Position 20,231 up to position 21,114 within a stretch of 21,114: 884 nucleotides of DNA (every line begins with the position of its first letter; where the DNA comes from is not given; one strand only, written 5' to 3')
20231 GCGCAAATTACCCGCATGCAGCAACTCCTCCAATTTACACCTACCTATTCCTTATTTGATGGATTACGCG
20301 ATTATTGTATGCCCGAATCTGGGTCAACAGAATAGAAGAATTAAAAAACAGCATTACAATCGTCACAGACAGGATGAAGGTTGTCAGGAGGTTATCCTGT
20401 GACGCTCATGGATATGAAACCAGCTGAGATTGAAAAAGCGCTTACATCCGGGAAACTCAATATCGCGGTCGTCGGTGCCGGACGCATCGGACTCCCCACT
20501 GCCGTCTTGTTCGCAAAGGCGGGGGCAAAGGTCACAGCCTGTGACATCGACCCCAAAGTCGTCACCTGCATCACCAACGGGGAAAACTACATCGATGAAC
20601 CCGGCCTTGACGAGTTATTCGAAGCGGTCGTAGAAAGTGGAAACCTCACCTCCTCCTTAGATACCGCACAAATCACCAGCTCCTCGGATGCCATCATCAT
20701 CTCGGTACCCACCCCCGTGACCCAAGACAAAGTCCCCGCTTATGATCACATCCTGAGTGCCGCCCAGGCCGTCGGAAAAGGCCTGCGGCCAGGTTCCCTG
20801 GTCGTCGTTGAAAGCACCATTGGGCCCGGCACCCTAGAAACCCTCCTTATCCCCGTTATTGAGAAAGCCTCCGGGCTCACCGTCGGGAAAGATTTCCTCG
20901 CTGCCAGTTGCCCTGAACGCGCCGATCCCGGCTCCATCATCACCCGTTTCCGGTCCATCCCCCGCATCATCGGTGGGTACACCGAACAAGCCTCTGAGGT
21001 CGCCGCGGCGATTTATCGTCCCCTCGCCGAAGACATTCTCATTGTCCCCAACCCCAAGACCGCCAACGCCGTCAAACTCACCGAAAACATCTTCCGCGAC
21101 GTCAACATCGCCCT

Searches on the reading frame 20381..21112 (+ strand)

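Call 56: search_protein_families(library=pfam, proteins=[window:20381-21112:+], max_evalue=0.00001)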
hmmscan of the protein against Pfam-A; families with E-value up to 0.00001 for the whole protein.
window:20381-21112:+ (244 aa): 2 families
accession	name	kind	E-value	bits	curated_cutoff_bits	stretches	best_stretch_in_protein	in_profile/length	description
PF03721.20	UDPG_MGDP_dh_N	-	3.6e-45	154.3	27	1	27-207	2-183/187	UDP-glucose/GDP-mannose dehydrogenase family, NAD binding domain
PF02737.24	3HCDH_N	-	5.7e-07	30.1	22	0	27-62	1-36/180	3-hydroxyacyl-CoA dehydrogenase, NAD binding domain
